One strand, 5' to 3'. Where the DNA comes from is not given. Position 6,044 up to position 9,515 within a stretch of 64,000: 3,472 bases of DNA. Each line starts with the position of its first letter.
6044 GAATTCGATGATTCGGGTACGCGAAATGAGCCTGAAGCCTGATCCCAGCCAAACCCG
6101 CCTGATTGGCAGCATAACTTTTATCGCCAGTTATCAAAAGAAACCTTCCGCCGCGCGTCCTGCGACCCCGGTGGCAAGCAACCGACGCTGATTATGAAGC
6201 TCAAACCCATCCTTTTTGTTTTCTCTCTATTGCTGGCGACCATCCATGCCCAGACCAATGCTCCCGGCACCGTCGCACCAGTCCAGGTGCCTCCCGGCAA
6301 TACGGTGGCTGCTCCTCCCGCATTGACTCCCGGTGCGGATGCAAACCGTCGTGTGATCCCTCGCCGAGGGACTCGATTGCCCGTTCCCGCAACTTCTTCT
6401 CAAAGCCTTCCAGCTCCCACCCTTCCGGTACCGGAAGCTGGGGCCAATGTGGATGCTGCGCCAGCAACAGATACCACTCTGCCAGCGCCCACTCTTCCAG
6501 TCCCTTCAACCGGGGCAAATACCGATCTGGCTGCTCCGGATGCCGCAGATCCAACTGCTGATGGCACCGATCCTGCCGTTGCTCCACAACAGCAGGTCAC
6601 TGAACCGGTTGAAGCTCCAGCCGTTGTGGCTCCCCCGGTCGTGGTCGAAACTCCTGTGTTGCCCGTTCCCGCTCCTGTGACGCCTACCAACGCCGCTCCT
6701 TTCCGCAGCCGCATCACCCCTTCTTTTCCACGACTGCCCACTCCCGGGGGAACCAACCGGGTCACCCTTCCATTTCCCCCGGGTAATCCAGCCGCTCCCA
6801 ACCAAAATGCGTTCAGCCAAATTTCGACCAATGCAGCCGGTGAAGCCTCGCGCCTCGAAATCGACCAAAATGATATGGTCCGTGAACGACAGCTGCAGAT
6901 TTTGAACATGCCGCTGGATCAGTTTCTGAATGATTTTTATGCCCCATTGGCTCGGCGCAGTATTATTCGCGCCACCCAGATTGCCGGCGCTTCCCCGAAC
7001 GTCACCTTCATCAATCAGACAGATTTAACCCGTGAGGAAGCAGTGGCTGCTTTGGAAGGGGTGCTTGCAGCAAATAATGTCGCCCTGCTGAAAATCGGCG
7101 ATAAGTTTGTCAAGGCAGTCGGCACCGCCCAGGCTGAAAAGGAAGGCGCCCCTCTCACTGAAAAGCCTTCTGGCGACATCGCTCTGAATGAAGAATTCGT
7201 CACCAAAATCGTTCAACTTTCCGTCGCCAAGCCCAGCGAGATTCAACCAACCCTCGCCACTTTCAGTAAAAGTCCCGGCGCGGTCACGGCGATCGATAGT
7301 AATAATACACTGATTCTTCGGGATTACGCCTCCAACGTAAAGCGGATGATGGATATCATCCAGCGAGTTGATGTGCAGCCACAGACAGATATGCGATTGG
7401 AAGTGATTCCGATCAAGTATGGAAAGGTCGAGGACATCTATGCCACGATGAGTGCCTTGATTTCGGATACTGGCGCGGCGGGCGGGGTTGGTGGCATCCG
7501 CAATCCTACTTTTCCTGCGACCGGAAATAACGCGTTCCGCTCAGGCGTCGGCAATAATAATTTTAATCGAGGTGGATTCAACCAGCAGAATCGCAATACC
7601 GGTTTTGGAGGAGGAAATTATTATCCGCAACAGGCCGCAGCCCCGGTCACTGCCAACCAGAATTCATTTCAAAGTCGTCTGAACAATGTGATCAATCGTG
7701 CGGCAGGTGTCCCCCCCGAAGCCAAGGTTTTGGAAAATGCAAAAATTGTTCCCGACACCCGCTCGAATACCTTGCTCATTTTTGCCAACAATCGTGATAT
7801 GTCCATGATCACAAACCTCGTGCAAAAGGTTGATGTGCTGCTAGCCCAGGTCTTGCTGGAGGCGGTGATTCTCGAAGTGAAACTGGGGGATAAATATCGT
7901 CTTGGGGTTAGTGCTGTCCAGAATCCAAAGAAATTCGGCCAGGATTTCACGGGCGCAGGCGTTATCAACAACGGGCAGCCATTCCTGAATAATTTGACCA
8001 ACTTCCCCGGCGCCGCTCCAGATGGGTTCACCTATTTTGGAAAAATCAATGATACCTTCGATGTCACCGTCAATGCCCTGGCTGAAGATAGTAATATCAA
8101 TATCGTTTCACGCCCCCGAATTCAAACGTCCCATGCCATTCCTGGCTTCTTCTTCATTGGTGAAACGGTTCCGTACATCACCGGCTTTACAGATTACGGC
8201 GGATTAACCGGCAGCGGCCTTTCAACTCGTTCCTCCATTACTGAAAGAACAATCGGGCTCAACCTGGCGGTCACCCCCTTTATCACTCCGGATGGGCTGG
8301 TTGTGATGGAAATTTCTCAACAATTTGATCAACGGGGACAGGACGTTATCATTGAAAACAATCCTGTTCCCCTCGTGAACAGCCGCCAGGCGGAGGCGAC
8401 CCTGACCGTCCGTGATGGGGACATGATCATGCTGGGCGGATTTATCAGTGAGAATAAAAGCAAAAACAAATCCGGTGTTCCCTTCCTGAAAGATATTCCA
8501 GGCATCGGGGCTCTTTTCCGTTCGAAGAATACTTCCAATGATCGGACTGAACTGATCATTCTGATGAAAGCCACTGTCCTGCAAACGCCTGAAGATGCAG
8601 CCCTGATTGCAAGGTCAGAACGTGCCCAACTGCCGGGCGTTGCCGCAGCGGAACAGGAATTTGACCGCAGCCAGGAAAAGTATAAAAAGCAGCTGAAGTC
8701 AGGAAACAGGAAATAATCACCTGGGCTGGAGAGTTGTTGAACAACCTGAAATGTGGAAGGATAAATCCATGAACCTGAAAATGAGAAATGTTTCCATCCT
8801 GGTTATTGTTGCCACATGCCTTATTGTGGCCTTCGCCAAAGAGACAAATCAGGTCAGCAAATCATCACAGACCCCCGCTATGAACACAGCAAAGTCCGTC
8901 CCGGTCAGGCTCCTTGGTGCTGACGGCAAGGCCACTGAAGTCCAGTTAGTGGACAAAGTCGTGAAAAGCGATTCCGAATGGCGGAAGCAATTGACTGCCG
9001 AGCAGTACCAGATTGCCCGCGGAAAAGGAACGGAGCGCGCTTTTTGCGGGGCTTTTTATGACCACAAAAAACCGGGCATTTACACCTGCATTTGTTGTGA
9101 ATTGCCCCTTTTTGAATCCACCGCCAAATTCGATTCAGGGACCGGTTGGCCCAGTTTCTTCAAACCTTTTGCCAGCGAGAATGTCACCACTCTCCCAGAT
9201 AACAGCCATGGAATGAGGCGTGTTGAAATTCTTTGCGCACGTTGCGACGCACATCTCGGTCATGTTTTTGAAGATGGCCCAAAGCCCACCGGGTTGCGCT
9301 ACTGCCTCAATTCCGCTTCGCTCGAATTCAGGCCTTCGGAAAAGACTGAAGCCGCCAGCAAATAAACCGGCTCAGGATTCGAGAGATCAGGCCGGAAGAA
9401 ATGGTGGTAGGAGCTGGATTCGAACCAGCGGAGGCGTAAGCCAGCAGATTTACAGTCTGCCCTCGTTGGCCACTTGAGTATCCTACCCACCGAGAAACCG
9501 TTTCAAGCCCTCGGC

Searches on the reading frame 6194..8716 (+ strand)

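Call 10: search_protein_families(library=ncbifam, max_evalue=1e-10, proteins=[window:6194-8716:+])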
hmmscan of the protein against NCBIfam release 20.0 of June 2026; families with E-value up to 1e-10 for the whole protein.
window:6194-8716:+ (840 aa): 8 families
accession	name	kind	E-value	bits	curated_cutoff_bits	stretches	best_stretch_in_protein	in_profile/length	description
TIGR02517.1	type_II_gspD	equivalog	1.4e-85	288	351.35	2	496-804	301-598/600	type II secretion system secretin GspD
TIGR02515.1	IV_pilus_PilQ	subfamily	3.9e-46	157.9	284.35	1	514-791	133-422/428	type IV pilus secretin PilQ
TIGR02519.1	pilus_MshL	equivalog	3.8e-43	147.6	250.2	1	525-796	8-290/290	pilus (MSHA type) biogenesis protein MshL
TIGR02516.1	type_III_yscC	equivalog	1.8e-35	122.4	238.45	1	497-797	180-462/463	type III secretion system outer membrane ring subunit SctC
NF010083.0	PRK13568.1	equivalog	1.2e-29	103.3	554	1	514-796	150-417/419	DNA uptake porin HofQ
NF007851.2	PRK10560.1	exception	1.7e-24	86.4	598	1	515-796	143-409/412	DNA uptake porin HofQ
NF011873.0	PRK15346.1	equivalog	2.5e-22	79.2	524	1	512-798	232-496/499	EscC/YscC/HrcC family type III secretion system outer membrane ring protein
NF042912.1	Amuc_1098_fam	equivalog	1.4e-14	53.1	750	1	708-796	706-796/805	Amuc_1098 family type IV pilus outer membrane protein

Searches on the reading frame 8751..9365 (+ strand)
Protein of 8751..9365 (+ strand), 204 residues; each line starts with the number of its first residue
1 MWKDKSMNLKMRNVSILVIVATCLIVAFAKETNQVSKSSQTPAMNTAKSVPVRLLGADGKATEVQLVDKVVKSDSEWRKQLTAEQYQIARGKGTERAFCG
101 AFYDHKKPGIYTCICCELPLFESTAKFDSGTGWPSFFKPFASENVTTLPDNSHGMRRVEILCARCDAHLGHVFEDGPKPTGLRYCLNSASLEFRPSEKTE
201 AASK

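Call 10: search_protein_families(library=ncbifam, max_evalue=1e-10, proteins=[window:8751-9365:+])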
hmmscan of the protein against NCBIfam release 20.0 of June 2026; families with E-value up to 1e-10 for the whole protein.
window:8751-9365:+ (204 aa): 4 families
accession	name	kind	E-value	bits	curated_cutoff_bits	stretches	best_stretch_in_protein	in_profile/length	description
TIGR00357.1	TIGR00357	equivalog_domain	5.5e-57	191.5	113.05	1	72-201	2-131/134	peptide-methionine (R)-S-oxide reductase MsrB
NF004042.0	PRK05550.1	equivalog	1.1e-42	146.1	330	1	74-200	4-128/293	bifunctional methionine sulfoxide reductase B/A protein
NF010625.0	PRK14018.1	equivalog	1.7e-42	145.7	522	1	72-202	380-511/521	bifunctional peptide-methionine (S)-S-oxide reductase MsrA/peptide-methionine (R)-S-oxide reductase MsrB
NF004036.0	PRK05508.1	equivalog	1.1e-31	109.1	179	1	79-197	4-120/121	methionine-R-sulfoxide reductase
